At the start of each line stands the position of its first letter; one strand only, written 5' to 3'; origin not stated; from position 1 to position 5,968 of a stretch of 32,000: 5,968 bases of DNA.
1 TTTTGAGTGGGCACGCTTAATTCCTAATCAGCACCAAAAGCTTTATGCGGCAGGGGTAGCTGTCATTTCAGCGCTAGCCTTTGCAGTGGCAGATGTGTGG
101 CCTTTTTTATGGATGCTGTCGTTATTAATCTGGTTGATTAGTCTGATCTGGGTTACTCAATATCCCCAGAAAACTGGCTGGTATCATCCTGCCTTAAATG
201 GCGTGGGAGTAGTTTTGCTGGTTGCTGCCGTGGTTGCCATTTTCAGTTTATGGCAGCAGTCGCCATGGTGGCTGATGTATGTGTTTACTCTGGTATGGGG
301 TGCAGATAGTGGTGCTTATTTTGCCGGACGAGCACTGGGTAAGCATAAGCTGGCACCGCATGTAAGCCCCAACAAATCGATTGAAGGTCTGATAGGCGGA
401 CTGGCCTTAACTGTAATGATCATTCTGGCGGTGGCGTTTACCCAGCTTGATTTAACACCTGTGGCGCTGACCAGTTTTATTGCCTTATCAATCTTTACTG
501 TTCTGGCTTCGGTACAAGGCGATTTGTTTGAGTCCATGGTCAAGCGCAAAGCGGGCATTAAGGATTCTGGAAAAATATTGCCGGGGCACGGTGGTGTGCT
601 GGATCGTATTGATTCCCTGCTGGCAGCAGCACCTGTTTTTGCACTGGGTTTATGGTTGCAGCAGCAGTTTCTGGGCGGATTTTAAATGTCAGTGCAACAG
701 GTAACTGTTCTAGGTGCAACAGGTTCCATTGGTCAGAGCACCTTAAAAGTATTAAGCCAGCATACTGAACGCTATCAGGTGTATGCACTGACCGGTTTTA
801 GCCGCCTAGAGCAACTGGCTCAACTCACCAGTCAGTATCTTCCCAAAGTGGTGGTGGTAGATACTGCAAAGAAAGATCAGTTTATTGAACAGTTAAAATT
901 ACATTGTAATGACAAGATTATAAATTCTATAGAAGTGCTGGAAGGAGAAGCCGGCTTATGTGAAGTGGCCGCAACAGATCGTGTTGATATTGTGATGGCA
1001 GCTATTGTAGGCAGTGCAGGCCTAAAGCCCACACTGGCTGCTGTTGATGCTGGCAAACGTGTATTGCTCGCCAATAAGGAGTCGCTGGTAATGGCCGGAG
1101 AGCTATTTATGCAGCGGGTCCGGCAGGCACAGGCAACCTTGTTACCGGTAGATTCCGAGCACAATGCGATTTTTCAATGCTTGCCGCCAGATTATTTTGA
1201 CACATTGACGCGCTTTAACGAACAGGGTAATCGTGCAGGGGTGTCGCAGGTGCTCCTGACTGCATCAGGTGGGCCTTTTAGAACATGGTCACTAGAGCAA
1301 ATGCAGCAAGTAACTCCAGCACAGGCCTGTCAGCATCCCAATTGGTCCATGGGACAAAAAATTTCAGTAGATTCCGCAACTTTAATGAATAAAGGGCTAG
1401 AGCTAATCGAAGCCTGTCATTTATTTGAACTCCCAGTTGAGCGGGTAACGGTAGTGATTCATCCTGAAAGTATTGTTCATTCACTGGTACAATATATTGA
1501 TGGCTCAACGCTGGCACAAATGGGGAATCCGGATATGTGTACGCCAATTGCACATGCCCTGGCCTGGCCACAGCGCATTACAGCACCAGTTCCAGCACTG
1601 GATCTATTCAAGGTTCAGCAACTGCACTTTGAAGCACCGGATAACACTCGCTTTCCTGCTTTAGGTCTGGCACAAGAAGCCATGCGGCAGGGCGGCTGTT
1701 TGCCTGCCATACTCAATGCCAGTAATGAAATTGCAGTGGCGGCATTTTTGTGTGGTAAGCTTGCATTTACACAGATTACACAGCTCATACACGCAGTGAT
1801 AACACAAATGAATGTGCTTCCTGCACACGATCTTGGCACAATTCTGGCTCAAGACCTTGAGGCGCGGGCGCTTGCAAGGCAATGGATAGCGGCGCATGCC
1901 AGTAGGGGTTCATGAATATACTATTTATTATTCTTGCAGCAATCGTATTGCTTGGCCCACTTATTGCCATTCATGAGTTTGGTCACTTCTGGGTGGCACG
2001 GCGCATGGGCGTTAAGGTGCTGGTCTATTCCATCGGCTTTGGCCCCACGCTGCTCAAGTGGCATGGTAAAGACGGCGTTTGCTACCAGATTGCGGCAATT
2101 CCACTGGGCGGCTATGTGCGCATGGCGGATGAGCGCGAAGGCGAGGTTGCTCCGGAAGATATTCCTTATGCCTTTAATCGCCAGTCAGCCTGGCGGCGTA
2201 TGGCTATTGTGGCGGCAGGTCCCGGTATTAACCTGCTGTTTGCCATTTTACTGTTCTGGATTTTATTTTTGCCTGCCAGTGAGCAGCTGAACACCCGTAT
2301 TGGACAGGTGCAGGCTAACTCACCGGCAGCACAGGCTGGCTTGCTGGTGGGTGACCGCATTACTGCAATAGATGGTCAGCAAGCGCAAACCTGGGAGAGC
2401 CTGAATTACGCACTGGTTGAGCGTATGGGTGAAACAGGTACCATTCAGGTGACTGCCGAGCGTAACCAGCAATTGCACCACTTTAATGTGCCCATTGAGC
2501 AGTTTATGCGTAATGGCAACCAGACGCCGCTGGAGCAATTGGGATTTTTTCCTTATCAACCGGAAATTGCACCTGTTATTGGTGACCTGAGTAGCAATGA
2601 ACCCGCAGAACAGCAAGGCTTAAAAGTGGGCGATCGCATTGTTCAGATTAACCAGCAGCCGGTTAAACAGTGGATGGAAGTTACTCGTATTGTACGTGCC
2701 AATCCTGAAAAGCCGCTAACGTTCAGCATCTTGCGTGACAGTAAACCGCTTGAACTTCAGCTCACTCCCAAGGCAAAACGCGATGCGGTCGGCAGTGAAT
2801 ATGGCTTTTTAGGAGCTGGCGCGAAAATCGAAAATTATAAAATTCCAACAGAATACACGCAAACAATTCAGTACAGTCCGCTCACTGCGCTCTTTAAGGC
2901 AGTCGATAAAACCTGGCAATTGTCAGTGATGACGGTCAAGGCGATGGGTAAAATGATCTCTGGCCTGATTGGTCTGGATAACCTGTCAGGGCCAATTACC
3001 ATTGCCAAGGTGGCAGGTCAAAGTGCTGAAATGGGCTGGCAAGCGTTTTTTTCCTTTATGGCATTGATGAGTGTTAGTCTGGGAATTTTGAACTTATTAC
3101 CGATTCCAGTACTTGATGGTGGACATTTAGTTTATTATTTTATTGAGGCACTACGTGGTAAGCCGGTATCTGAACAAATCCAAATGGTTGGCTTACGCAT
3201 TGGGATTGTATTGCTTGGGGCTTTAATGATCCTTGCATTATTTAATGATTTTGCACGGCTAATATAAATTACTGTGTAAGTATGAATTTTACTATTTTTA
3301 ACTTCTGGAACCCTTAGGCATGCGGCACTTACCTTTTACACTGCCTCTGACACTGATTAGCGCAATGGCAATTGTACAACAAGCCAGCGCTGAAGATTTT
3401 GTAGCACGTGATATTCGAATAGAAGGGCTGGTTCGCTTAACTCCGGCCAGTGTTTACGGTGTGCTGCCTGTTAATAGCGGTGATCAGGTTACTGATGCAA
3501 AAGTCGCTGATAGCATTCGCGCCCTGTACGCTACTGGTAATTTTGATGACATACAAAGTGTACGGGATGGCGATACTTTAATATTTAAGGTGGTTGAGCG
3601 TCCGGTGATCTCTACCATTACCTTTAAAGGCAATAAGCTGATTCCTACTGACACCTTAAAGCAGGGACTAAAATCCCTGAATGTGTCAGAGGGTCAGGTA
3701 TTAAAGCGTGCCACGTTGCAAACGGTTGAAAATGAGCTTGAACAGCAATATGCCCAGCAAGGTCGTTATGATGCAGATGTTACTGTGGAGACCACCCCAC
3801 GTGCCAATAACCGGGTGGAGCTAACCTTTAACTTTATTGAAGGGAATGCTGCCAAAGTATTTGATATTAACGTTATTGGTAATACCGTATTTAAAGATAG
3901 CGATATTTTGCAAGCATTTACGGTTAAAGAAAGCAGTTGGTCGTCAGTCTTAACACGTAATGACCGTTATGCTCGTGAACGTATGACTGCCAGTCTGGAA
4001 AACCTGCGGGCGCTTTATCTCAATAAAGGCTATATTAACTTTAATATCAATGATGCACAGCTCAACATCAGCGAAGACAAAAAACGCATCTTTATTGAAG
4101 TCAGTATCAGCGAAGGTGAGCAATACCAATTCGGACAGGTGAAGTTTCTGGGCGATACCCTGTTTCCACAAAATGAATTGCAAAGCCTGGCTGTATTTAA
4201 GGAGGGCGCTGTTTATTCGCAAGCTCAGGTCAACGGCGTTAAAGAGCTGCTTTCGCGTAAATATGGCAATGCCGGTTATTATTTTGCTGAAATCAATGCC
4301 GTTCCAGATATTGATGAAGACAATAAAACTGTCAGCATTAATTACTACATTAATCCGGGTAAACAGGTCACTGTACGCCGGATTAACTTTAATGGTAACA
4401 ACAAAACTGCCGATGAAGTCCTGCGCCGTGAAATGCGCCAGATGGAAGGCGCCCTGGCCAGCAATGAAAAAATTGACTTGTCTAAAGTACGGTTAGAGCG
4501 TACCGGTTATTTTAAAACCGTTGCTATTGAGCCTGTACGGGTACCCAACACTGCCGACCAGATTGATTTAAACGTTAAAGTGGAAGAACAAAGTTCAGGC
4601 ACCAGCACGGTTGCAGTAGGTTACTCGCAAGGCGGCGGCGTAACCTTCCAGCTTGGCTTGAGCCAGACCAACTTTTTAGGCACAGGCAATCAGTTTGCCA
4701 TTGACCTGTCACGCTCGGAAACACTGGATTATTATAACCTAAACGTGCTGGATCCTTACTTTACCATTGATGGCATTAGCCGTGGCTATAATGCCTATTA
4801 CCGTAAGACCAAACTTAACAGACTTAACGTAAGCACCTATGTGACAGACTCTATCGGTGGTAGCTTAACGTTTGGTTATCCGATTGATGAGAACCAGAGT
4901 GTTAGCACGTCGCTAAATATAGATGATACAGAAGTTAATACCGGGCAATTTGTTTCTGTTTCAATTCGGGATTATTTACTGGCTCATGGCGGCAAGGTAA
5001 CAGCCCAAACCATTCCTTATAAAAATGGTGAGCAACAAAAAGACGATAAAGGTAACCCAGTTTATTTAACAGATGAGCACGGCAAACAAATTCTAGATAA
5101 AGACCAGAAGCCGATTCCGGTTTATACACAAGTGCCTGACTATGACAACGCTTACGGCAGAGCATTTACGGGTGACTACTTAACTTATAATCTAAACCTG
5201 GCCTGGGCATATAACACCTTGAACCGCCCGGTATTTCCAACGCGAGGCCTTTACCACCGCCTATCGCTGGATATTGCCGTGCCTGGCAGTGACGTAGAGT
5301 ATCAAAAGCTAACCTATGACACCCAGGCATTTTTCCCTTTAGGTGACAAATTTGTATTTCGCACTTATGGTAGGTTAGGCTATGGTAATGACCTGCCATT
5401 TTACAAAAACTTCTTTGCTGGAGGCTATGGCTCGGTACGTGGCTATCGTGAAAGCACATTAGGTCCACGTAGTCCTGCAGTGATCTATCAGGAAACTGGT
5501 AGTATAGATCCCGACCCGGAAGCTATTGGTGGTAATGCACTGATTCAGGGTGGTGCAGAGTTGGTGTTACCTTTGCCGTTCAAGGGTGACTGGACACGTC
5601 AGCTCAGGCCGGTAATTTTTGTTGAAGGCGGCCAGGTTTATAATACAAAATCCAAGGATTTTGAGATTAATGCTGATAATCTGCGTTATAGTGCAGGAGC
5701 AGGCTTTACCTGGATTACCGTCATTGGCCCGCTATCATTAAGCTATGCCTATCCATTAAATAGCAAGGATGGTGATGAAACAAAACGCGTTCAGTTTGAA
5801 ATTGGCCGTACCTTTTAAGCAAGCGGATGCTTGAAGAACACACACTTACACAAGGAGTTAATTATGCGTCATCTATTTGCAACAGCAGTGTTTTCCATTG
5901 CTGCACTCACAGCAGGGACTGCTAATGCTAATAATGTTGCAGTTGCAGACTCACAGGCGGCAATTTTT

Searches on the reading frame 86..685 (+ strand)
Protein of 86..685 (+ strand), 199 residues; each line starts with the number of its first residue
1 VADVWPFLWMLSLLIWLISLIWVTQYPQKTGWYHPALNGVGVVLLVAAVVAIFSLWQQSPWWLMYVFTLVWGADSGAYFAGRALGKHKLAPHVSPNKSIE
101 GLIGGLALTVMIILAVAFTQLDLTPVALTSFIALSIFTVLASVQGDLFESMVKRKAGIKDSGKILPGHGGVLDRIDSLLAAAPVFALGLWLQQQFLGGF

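Call 60: search_protein_families(library=pfam, proteins=[window:86-685:+])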
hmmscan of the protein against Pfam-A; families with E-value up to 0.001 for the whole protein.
window:86-685:+ (199 aa): 1 family
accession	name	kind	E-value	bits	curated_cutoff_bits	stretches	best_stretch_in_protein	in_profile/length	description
PF01148.25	CTP_transf_1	-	1.4e-53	182.9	24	1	7-187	80-259/264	Cytidylyltransferase family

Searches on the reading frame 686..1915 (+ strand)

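Call 60: search_protein_families(library=pfam, proteins=[window:686-1915:+])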
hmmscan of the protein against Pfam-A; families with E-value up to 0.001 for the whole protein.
window:686-1915:+ (409 aa): 3 families
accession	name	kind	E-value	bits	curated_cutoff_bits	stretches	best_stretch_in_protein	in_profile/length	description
PF02670.22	DXP_reductoisom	-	3.1e-42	144.7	21.7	1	6-138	1-129/129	1-deoxy-D-xylulose 5-phosphate reductoisomerase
PF08436.17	DXP_redisom_C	-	3.3e-39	133.3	26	1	152-247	1-84/84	1-deoxy-D-xylulose 5-phosphate reductoisomerase C-terminal domain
PF13288.12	DXPR_C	-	6.2e-38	130.1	27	1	279-395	1-114/115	DXP reductoisomerase C-terminal domain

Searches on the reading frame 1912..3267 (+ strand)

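Call 60: search_protein_families(library=pfam, proteins=[window:1912-3267:+])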
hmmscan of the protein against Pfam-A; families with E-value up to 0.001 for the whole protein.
window:1912-3267:+ (451 aa): 6 families
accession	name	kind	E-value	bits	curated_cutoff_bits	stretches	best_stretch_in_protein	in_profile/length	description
PF02163.28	Peptidase_M50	-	9.1e-73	244.7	27.2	1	10-436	2-219/221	Peptidase family M50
PF13180.12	PDZ_2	-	1.1e-21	77.3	27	2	129-194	15-79/80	PDZ domain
PF17820.7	PDZ_6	-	1.5e-20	73.1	27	2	130-159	2-31/54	PDZ domain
PF00595.29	PDZ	-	4.9e-16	59.3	23.2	2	222-267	28-72/81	PDZ domain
PF14685.13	PDZ_Tricorn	-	5.2e-08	33.2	25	1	134-185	28-81/88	Tricorn protease PDZ domain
PF21558.3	Pept_S41_N_bact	-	1.8e-07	31.4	27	0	233-257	16-40/87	Bacteroidetes, Peptidase, S41 family, N-terminal domain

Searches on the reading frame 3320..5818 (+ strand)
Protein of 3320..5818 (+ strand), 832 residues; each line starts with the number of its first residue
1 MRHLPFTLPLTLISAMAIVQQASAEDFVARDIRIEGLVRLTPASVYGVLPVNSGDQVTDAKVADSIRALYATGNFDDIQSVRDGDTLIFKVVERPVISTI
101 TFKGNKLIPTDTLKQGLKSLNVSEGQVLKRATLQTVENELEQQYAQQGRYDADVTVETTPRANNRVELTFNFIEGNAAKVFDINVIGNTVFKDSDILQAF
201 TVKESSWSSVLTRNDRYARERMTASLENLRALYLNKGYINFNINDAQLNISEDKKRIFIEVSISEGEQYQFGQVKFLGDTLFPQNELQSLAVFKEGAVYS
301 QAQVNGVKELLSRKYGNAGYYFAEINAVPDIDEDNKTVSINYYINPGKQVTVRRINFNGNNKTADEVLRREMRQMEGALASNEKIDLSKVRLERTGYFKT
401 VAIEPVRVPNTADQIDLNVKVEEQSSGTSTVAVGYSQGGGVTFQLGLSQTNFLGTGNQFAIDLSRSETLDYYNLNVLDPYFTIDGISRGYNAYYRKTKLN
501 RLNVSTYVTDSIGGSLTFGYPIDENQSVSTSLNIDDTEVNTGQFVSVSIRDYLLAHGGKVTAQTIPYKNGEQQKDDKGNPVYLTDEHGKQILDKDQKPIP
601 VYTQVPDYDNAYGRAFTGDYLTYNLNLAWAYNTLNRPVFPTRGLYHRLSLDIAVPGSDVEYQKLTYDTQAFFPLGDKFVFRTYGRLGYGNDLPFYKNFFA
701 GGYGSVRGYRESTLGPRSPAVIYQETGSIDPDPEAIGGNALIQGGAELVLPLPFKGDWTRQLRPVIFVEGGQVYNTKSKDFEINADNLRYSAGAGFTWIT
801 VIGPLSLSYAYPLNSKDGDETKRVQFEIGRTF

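Call 60: search_protein_families(library=pfam, proteins=[window:3320-5818:+])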
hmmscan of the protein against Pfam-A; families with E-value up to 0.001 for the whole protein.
window:3320-5818:+ (832 aa): 3 families
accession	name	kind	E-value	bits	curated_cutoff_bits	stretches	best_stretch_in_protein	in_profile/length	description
PF01103.29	Omp85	-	1.3e-75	255.4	24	1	451-832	1-325/325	Omp85 superfamily domain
PF07244.20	POTRA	-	2e-68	227.5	21.3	4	269-347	1-79/79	Surface antigen variable number repeat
PF08479.16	POTRA_2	-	5.5e-08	33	24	0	273-340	5-71/76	POTRA domain, ShlB-type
